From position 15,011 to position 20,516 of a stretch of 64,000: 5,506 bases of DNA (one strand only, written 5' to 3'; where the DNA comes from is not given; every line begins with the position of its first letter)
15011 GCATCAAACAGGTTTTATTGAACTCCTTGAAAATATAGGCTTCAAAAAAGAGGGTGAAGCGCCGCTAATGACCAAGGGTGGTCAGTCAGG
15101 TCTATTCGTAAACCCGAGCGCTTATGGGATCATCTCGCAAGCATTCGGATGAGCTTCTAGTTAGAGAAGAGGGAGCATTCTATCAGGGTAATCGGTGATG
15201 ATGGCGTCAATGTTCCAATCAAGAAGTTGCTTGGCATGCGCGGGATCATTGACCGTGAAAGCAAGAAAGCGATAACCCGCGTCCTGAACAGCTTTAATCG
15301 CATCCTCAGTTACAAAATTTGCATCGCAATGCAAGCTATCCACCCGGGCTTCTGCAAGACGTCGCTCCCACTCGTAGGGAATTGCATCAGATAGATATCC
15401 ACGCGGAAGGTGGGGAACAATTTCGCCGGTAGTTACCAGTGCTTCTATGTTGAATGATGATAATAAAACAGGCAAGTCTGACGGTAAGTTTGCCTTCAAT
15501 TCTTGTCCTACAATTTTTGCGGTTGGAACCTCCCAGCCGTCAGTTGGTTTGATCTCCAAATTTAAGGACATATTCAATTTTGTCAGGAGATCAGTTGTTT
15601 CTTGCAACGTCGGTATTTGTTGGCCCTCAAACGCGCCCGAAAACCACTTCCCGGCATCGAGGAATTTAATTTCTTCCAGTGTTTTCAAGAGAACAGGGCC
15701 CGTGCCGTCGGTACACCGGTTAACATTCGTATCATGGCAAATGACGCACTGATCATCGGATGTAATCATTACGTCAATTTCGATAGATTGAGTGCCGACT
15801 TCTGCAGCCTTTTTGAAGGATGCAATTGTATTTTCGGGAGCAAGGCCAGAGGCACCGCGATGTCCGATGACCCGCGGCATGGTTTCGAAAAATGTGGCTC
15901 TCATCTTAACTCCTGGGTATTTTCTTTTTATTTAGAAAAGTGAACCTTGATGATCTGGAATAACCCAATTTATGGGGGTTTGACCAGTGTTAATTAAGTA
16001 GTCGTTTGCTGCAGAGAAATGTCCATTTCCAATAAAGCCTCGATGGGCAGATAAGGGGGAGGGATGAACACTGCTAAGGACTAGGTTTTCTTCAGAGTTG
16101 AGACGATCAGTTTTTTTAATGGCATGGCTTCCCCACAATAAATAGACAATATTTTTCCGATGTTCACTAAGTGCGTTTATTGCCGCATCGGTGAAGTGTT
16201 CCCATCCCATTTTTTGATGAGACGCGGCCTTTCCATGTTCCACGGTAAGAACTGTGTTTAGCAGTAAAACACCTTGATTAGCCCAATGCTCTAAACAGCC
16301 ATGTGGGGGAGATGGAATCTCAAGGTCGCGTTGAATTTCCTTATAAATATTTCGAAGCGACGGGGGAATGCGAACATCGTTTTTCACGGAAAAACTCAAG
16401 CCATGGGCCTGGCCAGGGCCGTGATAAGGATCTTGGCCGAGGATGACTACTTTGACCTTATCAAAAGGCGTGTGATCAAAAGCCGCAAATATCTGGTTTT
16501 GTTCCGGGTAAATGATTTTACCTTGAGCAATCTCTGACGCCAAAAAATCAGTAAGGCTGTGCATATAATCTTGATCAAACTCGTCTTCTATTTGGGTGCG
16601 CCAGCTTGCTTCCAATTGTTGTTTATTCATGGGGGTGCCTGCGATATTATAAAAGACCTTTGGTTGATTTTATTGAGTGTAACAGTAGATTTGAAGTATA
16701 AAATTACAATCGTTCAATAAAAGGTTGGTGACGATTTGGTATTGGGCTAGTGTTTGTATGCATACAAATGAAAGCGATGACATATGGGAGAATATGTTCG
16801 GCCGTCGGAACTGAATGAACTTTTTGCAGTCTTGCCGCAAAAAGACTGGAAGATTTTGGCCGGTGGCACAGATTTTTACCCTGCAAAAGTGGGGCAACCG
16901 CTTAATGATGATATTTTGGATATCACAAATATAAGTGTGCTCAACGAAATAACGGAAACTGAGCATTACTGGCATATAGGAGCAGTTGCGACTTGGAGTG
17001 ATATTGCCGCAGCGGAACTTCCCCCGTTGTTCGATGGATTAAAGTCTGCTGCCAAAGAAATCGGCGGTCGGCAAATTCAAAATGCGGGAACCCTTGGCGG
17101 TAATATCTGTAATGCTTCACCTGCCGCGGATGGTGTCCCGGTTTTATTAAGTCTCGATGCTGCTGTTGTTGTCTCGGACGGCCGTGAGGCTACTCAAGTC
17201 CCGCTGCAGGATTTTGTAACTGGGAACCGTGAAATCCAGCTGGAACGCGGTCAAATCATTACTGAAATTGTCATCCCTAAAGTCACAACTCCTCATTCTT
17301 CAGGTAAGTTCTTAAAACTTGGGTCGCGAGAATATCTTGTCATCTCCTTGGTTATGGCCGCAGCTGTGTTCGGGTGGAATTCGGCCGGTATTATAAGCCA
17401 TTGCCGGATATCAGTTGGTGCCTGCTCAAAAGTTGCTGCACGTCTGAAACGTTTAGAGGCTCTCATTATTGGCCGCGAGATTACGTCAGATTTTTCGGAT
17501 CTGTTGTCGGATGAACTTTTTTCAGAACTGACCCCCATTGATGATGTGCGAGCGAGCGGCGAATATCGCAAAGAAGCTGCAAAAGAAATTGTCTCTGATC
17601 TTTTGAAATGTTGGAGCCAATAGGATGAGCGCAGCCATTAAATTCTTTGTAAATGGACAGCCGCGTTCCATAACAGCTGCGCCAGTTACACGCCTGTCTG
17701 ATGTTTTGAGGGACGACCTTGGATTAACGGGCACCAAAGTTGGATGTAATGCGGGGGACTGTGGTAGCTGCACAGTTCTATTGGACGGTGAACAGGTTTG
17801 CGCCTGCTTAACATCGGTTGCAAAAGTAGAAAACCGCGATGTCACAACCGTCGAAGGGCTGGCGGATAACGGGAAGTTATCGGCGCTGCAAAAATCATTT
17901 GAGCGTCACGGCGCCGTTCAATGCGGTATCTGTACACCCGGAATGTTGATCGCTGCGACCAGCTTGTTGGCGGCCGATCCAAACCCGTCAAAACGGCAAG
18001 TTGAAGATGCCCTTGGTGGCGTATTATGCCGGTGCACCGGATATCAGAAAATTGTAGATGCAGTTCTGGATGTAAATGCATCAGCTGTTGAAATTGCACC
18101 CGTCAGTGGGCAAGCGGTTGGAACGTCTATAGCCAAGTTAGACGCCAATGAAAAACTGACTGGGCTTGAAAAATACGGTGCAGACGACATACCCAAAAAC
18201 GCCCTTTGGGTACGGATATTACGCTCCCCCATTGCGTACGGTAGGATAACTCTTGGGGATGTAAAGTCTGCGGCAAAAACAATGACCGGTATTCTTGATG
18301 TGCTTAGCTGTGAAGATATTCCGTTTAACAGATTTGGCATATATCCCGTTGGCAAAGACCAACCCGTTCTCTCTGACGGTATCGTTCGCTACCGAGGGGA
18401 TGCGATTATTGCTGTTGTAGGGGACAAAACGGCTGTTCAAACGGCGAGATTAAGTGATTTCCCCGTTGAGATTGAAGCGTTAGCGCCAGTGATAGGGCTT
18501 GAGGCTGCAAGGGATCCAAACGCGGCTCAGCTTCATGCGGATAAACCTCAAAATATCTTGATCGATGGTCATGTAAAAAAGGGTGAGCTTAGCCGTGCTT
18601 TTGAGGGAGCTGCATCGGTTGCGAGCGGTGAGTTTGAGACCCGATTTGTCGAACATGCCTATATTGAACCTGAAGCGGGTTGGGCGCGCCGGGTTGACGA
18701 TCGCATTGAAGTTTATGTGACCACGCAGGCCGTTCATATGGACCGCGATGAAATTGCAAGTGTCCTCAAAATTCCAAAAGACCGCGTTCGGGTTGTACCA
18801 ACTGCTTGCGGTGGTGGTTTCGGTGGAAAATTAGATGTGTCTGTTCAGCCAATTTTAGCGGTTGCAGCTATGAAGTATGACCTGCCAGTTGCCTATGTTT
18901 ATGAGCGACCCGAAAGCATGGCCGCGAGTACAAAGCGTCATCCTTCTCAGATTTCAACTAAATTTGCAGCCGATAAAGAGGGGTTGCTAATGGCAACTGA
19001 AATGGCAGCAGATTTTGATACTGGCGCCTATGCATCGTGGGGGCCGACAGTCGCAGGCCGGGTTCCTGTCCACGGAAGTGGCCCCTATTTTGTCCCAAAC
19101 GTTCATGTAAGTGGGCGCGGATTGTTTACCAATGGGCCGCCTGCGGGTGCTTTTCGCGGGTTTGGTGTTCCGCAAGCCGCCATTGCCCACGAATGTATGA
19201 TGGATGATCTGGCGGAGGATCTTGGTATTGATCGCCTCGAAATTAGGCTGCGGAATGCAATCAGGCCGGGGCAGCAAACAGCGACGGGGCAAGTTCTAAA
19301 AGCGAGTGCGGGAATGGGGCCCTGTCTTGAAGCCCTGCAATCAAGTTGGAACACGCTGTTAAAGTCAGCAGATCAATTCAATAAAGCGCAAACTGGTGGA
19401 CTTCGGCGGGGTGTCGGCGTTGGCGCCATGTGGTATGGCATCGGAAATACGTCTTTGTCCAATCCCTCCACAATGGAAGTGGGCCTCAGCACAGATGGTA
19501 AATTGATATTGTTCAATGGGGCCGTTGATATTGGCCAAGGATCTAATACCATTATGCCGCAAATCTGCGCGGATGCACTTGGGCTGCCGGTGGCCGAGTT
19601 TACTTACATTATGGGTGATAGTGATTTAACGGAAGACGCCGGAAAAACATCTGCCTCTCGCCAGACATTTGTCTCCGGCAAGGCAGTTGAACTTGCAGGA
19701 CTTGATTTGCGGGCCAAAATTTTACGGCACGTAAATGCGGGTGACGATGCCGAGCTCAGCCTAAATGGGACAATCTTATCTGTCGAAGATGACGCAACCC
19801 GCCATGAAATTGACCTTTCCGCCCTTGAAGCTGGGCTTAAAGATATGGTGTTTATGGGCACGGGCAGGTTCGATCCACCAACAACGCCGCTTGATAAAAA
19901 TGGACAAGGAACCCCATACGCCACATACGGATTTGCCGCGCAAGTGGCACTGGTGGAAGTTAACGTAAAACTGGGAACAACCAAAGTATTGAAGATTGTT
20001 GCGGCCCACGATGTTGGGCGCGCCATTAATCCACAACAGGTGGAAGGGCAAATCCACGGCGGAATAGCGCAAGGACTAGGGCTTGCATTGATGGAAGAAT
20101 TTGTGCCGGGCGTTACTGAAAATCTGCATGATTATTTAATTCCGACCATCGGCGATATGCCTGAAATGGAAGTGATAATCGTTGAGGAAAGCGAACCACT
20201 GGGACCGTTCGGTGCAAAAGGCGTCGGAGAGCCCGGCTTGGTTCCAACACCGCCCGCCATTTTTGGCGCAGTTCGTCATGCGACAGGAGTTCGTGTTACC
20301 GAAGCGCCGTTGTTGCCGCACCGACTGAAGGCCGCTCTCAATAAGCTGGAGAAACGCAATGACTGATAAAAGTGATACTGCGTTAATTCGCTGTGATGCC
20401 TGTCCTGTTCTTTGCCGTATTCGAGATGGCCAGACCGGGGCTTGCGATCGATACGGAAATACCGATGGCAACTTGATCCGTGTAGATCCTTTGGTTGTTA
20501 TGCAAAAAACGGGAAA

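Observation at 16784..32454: Candidate variant nicotinamide/nicotinate pathway: ATP-dependent lactamase in place of enamidase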

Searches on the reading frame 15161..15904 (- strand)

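Call 4: search_protein_families(library=pfam, proteins=[window:15161-15904:-])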
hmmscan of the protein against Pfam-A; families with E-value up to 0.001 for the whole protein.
window:15161-15904:- (247 aa): 1 family
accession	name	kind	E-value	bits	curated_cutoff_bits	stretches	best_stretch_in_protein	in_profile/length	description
PF03009.23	GDPD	-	6e-45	154.7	23.6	1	15-241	1-243/244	Glycerophosphoryl diester phosphodiesterase family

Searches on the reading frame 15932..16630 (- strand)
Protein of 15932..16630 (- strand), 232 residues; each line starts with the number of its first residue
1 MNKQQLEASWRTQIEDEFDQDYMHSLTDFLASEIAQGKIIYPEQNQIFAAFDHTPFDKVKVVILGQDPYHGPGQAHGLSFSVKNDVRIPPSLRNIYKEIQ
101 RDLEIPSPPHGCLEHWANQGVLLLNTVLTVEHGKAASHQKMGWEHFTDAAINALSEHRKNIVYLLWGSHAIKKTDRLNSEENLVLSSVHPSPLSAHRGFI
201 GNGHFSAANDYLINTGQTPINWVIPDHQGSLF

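Call 4: search_protein_families(library=pfam, proteins=[window:15932-16630:-])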
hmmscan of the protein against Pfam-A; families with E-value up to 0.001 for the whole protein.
window:15932-16630:- (232 aa): 1 family
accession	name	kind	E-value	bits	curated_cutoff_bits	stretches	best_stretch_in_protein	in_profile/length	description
PF03167.25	UDG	-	3.6e-18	66.4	24.3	1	53-212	3-140/141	Uracil DNA glycosylase superfamily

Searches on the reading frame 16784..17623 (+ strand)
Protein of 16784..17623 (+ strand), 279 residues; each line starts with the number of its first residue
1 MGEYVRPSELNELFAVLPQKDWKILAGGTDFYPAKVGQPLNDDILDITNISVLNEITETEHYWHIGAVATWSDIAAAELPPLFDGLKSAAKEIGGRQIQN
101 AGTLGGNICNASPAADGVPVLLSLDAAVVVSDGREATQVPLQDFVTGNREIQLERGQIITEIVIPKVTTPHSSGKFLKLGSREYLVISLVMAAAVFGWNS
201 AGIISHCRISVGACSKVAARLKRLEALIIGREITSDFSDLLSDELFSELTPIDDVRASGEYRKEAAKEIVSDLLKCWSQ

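Call 3: search_protein_families(library=pfam, proteins=[window:16784-17623:+])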
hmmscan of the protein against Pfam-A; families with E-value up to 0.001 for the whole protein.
window:16784-17623:+ (279 aa): 2 families
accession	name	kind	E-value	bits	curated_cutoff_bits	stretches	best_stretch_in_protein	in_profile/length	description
PF00941.27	FAD_binding_5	-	9.4e-39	133.4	27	1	3-166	4-169/170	FAD binding domain in molybdopterin dehydrogenase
PF03450.22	CO_deh_flav_C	-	1.8e-13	50.9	25.5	1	178-273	4-98/102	CO dehydrogenase flavoprotein C-terminal domain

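Call 5: search_protein_families(library=ncbifam, proteins=[window:16784-17623:+], max_evalue=0.00001)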
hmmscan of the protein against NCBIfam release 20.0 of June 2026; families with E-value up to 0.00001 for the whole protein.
window:16784-17623:+ (279 aa): 7 families
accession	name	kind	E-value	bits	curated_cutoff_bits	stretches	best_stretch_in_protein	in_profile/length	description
NF043083.1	XdhB_XDHase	equivalog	1.1e-45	155.9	310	1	3-272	6-278/289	xanthine dehydrogenase subunit XdhB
NF041019.1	glyceraldDH_beta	equivalog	2.4e-43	148.4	350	1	3-272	7-275/280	glyceraldehyde dehydrogenase subunit beta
NF007427.0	PRK09971.1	equivalog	2.8e-42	144.9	287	1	3-274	6-280/292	xanthine dehydrogenase FAD-binding subunit XdhB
TIGR02963.1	xanthine_xdhA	equivalog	9.2e-41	139.9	467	1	5-271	196-462/468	xanthine dehydrogenase small subunit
TIGR03199.1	pucC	equivalog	4.5e-26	91.7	306.05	1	7-270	1-263/264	xanthine dehydrogenase subunit C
TIGR03195.1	4hydrxCoA_B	equivalog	1.5e-16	60.4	404.55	1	5-110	8-116/321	4-hydroxybenzoyl-CoA reductase subunit beta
TIGR03312.1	Se_sel_red_FAD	hypoth_equivalog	6.3e-13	48.5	241.5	1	53-274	53-247/257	molybdopterin-dependent oxidoreductase FAD-binding subunit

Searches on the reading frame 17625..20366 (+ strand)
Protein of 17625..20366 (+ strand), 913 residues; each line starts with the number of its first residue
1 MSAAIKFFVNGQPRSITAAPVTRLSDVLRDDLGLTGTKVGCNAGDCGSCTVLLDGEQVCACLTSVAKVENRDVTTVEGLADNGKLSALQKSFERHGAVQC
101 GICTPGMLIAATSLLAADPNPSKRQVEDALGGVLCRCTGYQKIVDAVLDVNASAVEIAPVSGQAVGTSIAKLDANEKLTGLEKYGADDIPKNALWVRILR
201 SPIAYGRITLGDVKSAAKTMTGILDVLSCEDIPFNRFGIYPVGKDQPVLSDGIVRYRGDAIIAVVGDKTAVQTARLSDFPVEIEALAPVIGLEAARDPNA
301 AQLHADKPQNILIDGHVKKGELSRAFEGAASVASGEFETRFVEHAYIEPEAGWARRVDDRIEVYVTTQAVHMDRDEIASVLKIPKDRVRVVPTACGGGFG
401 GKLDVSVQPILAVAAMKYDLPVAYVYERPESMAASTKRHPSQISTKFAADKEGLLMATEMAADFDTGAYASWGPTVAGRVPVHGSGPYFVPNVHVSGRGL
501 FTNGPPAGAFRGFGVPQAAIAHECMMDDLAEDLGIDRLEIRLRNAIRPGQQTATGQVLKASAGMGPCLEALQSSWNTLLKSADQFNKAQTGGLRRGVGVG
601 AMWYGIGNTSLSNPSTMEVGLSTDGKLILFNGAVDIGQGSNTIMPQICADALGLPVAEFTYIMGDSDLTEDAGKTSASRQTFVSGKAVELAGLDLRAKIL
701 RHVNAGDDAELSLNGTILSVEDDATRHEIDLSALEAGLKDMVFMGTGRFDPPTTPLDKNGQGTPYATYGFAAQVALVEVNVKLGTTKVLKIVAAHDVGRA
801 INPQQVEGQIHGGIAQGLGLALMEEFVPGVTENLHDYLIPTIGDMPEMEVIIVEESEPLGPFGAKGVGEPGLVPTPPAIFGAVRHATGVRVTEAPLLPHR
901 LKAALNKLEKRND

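Call 3: search_protein_families(library=pfam, proteins=[window:17625-20366:+])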
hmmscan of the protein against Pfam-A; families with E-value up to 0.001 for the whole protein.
window:17625-20366:+ (913 aa): 6 families
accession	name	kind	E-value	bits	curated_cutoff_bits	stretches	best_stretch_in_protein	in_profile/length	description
PF02738.23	MoCoBD_1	-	3e-73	246.3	27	1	304-545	2-244/244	Molybdopterin cofactor-binding domain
PF20256.3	MoCoBD_2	-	4.3e-67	227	27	1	573-846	6-283/283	Molybdopterin cofactor-binding domain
PF01799.25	Fer2_2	-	1.3e-26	92.9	30.3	1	75-147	1-74/75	[2Fe-2S] binding domain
PF01315.27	Ald_Xan_dh_C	-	3.4e-11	43.9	31.3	1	180-270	2-93/110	Aldehyde oxidase and xanthine dehydrogenase, a/b hammerhead domain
PF00111.32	Fer2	-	7.6e-08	32.6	21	1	7-60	1-54/77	2Fe-2S iron-sulfur cluster binding domain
PF13085.11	Fer2_3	-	9.9e-05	22.8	27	1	40-79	51-89/107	2Fe-2S iron-sulfur cluster binding domain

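Call 5: search_protein_families(library=ncbifam, proteins=[window:17625-20366:+], max_evalue=0.00001)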
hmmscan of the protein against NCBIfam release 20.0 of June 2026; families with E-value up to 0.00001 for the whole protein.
window:17625-20366:+ (913 aa): 20 families
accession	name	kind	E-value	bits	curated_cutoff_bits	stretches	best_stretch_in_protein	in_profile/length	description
TIGR03311.1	Se_dep_XDH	equivalog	2.3e-175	585.1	830.45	2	6-700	2-679/848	selenium-dependent xanthine dehydrogenase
NF045668.1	pterin_aldehy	equivalog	5.7e-166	554.1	1100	1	6-906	4-905/905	molybdopterin-dependent aldehyde oxidoreductase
TIGR03196.1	pucD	equivalog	1.7e-143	479.7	783.65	1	171-901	9-754/763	xanthine dehydrogenase subunit D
NF043082.1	XdhA_XDHase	equivalog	2.4e-141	472.4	780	1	165-907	1-754/758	xanthine dehydrogenase subunit XdhA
NF007426.0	PRK09970.1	equivalog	5.5e-134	448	916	1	163-905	4-755/761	xanthine dehydrogenase molybdenum-binding subunit XdhA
TIGR03194.1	4hydrxCoA_A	equivalog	2.6e-126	422.9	994.55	1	171-905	3-746/746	4-hydroxybenzoyl-CoA reductase subunit alpha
NF041018.1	glyceraldDH_alpha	equivalog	1.8e-100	337.4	790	1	164-899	2-738/741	glyceraldehyde dehydrogenase subunit alpha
TIGR03313.1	Se_sel_red_Mo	hypoth_equivalog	1.5e-97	327.4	1101.9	2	310-907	352-951/951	molybdopterin-dependent oxidoreductase Mo/Fe-S-binding subunit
NF040766.1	CODH_aero_grp5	exception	1.1e-85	288.4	950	2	163-731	3-587/785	aerobic carbon-monoxide dehydrogenase large subunit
TIGR02965.1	xanthine_xdhB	equivalog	1e-80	271.9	849.5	1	173-887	9-729/758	xanthine dehydrogenase molybdopterin binding subunit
TIGR02969.1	mam_aldehyde_ox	subfamily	3e-76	256.9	1912.3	2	160-888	571-1280/1330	aldehyde oxidase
NF041671.1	peri_hyde_PaoC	equivalog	9.1e-71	239.2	1180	1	163-903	16-729/735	aldehyde oxidoreductase molybdenum-binding subunit PaoC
TIGR02416.1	CO_dehy_Mo_lg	equivalog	4e-60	203.8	991.15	1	192-900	20-766/770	aerobic carbon-monoxide dehydrogenase large subunit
TIGR03198.1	pucE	equivalog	2.7e-48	163.2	254.3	1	4-149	3-147/151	xanthine dehydrogenase subunit E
TIGR03193.1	4hydroxCoAred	equivalog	2e-46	157.5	257.8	1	7-147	4-144/148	4-hydroxybenzoyl-CoA reductase subunit gamma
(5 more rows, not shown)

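Call 76: search_solved_structures(query=window:17625-20366:+, max_evalue=1e-30)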
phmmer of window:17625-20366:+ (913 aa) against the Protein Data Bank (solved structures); distinct sequences matched with E-value up to 1e-30: 51.
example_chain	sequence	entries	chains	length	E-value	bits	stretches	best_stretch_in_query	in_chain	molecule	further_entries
1dgj_A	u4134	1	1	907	3.8e-122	412.3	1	7-691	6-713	ALDEHYDE OXIDOREDUCTASE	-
1sij_A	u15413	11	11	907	1.3e-116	394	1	9-693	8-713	Aldehyde oxidoreductase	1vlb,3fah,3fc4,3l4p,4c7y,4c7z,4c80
1rm6_A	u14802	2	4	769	2.8e-92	313.5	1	164-907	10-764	4-hydroxybenzoyl-CoA reductase alpha subunit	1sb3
2e1q_A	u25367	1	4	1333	3.6e-86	293.3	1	164-887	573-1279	Xanthine dehydrogenase/oxidase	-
1wyg_A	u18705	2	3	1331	3.7e-86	293.2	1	164-689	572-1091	Xanthine dehydrogenase/oxidase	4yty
4yrw_A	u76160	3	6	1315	4.1e-86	293.1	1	164-689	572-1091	Xanthine dehydrogenase/oxidase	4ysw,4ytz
3an1_A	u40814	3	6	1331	4.2e-86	293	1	164-689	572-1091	Xanthine dehydrogenase/oxidase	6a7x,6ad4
2e3t_A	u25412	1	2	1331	4.3e-86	293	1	164-689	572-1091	Xanthine dehydrogenase/oxidase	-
6abu_A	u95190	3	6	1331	4.3e-86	293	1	164-689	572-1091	Xanthine dehydrogenase/oxidase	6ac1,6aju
6adj_A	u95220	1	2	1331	4.3e-86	293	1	164-689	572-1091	Xanthine dehydrogenase/oxidase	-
6ac4_A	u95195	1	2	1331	4.3e-86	293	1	164-689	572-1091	Xanthine dehydrogenase/oxidase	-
2ckj_A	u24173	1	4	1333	1e-85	291.7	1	164-887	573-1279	XANTHINE OXIDOREDUCTASE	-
3una_A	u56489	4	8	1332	9.1e-84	285.3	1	164-886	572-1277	Xanthine dehydrogenase/oxidase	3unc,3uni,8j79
1fo4_A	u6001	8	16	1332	9.2e-84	285.3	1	164-886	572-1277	XANTHINE DEHYDROGENASE | Xanthine dehydrogenase/oxidase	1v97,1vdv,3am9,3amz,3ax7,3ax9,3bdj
1n5x_A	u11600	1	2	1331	9.9e-84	285.2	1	164-886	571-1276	Xanthine Dehydrogenase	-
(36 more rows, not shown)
